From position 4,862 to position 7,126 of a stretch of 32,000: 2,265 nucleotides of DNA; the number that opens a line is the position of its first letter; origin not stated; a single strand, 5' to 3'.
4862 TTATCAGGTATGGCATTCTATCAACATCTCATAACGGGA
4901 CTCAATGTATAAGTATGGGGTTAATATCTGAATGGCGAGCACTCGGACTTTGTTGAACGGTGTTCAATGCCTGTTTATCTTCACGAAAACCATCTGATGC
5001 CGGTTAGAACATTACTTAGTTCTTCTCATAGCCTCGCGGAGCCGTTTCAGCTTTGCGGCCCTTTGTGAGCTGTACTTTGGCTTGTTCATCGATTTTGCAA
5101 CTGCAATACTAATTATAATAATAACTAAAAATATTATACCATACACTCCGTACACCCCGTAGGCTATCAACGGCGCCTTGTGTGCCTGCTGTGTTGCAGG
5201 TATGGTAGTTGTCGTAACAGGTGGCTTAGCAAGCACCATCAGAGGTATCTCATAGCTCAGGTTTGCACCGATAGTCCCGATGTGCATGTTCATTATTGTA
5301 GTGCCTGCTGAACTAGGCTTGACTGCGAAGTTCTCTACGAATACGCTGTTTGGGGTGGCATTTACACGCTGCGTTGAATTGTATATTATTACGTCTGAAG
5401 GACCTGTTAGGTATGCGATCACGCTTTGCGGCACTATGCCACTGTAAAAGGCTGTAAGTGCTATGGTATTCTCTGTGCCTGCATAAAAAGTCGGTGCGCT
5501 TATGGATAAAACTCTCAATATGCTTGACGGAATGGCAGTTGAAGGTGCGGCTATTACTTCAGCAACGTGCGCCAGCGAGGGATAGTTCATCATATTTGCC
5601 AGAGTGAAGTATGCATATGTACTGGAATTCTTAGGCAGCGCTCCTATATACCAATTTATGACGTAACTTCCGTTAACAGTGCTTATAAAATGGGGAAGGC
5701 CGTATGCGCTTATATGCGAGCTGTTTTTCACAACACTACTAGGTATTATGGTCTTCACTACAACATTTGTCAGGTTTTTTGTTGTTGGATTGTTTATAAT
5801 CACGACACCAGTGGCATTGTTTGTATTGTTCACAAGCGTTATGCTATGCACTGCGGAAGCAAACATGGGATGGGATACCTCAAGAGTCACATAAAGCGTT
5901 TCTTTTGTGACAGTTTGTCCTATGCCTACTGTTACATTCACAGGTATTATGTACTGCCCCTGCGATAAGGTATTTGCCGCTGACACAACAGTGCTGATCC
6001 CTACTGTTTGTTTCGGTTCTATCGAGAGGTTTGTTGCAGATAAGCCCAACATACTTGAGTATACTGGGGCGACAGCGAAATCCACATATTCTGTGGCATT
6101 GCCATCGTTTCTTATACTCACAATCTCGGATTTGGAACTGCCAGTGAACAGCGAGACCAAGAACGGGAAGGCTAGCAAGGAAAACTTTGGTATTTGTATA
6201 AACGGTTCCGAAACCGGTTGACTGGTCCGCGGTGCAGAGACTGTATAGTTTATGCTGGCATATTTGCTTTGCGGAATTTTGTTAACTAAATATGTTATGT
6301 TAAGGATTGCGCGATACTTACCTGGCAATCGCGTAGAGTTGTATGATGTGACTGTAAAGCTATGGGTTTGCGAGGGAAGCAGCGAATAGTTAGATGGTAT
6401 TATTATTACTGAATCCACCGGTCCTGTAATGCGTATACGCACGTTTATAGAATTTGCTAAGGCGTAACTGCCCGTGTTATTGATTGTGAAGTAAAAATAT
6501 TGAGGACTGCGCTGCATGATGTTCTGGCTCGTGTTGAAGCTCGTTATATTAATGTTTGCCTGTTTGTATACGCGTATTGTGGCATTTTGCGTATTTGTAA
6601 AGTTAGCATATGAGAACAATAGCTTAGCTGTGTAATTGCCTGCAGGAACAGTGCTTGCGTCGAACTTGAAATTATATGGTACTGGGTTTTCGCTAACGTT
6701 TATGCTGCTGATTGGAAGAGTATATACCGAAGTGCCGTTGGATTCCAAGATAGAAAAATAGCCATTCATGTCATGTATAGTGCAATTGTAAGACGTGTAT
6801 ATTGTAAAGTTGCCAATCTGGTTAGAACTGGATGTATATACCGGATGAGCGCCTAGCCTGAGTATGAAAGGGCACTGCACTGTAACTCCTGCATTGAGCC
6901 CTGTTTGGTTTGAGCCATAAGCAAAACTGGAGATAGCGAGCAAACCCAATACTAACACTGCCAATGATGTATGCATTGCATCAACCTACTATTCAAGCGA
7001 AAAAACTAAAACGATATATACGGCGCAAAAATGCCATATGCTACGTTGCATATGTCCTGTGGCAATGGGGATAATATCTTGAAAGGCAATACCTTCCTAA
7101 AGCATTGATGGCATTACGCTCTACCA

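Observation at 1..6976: Co-directional surface locus: MinD/ParA ATPase embedded between three sequon-rich secreted or anchored proteins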

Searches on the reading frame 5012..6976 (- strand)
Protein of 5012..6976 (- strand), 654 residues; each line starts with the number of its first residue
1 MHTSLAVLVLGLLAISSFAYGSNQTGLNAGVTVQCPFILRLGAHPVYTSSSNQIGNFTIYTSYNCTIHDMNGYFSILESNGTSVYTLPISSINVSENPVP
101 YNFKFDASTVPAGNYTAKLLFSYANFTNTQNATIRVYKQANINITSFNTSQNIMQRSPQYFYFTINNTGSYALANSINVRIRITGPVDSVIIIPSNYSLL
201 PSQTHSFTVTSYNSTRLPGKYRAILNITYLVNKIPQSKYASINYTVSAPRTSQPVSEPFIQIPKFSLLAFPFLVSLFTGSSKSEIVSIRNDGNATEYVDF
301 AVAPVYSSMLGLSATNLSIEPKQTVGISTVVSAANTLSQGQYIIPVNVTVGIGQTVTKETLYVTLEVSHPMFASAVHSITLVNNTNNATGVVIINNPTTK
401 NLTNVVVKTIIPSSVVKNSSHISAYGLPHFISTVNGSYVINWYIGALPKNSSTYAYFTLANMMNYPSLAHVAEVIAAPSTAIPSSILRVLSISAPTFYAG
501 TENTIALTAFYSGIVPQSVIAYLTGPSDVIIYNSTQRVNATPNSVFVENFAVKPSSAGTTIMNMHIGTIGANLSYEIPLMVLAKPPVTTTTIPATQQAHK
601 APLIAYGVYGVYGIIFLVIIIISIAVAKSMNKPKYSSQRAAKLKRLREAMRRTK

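Call 6: search_protein_families(library=pfam, proteins=[window:5012-6976:-], max_evalue=0.1)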
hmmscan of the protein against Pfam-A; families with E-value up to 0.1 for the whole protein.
window:5012-6976:- (654 aa): 1 family
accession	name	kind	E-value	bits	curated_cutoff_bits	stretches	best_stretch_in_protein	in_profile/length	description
PF15780.11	ASH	-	0.084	13.5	27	0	278-328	21-71/98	Abnormal spindle-like microcephaly-assoc'd, ASPM-SPD-2-Hydin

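Call 8: search_protein_families(library=ncbifam, proteins=[window:5012-6976:-], max_evalue=0.1)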
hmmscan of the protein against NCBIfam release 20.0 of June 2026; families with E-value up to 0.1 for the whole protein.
window:5012-6976:- (654 aa): 1 family
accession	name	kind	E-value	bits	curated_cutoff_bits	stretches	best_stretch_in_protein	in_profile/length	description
NF010557.0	PRK13952.1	equivalog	0.0078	16.4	159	1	561-641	40-120/142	large conductance mechanosensitive channel protein MscL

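Call 29: find_homologous_proteins(query=window:5012-6976:-, max_evalue=0.001)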
Query window:5012-6976:- (654 aa): 9 proteins with E <= 0.001 among 8000 candidates.
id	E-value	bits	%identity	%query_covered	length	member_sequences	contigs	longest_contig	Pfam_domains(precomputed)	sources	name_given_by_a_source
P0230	0.0e+0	1389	100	100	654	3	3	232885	-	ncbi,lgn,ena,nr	ncbi:MAG: hypothetical protein M1465_02600 [Candidatus Marsarchaeota archaeon]|nr:hypothetical prote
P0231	2.4e-205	702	55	100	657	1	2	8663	-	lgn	-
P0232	2.2e-199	682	55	97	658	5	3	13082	-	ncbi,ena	-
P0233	1.7e-195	670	53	100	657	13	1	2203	-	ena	-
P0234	1.1e-194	667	54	88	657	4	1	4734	-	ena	-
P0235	6.3e-189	648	52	95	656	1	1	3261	-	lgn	-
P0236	3.2e-158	546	44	100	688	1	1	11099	-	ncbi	ncbi:MAG: hypothetical protein ACP5TL_02675 [Candidatus Micrarchaeia archaeon]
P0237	3.5e-153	530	44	96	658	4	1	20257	-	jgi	jgi:hypothetical protein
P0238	9.0e-77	278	34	96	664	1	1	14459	PF07705.18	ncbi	-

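Call 56: predict_structure(alignment_id=A2)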
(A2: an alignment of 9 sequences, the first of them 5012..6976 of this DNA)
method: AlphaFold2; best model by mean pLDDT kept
length: 654 residues; sequences in the alignment: 9
mean_pLDDT: 66.6   pTM: 0.29
mean pLDDT of the five models: 66.6, 62.0, 57.2, 55.3, 46.5
residues with pLDDT >= 90: 47; 70-90: 279; 50-70: 193; < 50: 135
segments of 3 or more residues with pLDDT < 50: 1-33, 251-274, 370-387, 397-400, 465-485, 587-610, 628-632
pLDDT, mean of each block of 10 residues (from residue 1): 43 35 29 67 75 85 79 90 91 85 86 87 84 78 85 75 78 64 78 63 72 65 85 77 80 31 38 48 60 70 73 70 67 64 70 64 60 28 43 54 65 72 74 76 63 62 51 32 53 83 86 73 83 85 79 83 77 75 59 34 42 63 56 58 73 54
secondary structure, 60 per line:
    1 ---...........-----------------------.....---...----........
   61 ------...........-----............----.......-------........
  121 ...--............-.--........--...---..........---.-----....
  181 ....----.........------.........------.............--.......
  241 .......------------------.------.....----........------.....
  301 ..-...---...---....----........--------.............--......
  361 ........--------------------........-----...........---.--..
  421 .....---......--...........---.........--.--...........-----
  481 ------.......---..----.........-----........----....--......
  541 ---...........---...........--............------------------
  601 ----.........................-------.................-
elements in order: H4-14 E38-42 E46-48 E53-60 E67-77 E83-94 E99-105 E113-123 E126-137 E142-149 E152-154 E158-167 E177-184 E189-197 E204-212 E219-231 E234-247 E273-277 E282-289 E296-302 E310-312 E316-319 E324-331 E340-352 E355-368 E389-396 E402-412 E422-425 E429-434 E437-447 E451-459 H465-475 E487-493 E503-511 E517-524 E529-532 E535-540 E544-554 E558-568 E571-582 H605-629 H637-653

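Call 59: fold_search(model_id=the predicted structure, library=pdb)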
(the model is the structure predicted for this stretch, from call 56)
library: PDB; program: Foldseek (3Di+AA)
matches with E <= 10: 1887; with E <= 0.001: 446
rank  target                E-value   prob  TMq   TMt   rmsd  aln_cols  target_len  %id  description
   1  7som_D                2.0e-16  1.00  0.15  0.07  43.3       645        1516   10  Ciliary C2 central pair apparatus isolated from Chlamydomonas reinhardtii (released 2022-04-13)
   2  7sqc_O0               4.3e-16  1.00  0.15  0.10  39.0       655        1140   10  Ciliary C1 central pair apparatus isolated from Chlamydomonas reinhardtii (released 2022-04-13)
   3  9ijj_h                1.0e-15  1.00  0.14  0.07  44.4       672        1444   11  In situ structure of the central apparatus in mouse sperm axoneme. (released 2025-06-04)
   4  7sqc_2B               2.4e-15  1.00  0.14  0.12  68.2       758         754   11  Ciliary C1 central pair apparatus isolated from Chlamydomonas reinhardtii (released 2022-04-13)
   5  7sqc_2A               8.5e-15  1.00  0.13  0.11  70.1       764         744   11  Ciliary C1 central pair apparatus isolated from Chlamydomonas reinhardtii (released 2022-04-13)
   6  9ijj_C                1.4e-14  1.00  0.15  0.11  40.8       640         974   10  In situ structure of the central apparatus in mouse sperm axoneme. (released 2025-06-04)
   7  9ijj_O                1.7e-14  1.00  0.14  0.08  59.2       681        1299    9  In situ structure of the central apparatus in mouse sperm axoneme. (released 2025-06-04)
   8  9ijj_4J               3.5e-14  1.00  0.13  0.12  45.7       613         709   11  In situ structure of the central apparatus in mouse sperm axoneme. (released 2025-06-04)
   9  9ijj_4I               6.0e-14  1.00  0.13  0.04  54.6       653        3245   11  In situ structure of the central apparatus in mouse sperm axoneme. (released 2025-06-04)
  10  9ijj_P                8.7e-14  1.00  0.15  0.16  49.9       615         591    9  In situ structure of the central apparatus in mouse sperm axoneme. (released 2025-06-04)
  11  7sqc_T1               9.2e-14  1.00  0.13  0.15  36.9       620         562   11  Ciliary C1 central pair apparatus isolated from Chlamydomonas reinhardtii (released 2022-04-13)
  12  9ijj_4A               2.7e-13  1.00  0.14  0.04  32.6       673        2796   11  In situ structure of the central apparatus in mouse sperm axoneme. (released 2025-06-04)
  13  9fx2                  7.4e-13  1.00  0.17  0.11  32.8       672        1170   11  Structure of methylamine activated CD109 (released 2025-03-19)
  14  5a42                  1.2e-12  1.00  0.16  0.07  30.6       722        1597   10  Cryo-EM single particle 3D reconstruction of the native conformation of E. coli alpha-2-macroglobulin (ECAM) (released 2015-07-29)
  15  7sqc_T0               1.4e-12  1.00  0.13  0.16  36.9       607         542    9  Ciliary C1 central pair apparatus isolated from Chlamydomonas reinhardtii (released 2022-04-13)
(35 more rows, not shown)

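Call 88: search_solved_structures(query=A2, max_evalue=1)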
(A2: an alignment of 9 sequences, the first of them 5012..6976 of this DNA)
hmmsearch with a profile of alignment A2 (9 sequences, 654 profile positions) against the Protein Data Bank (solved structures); distinct sequences matched with E-value up to 1: 0.
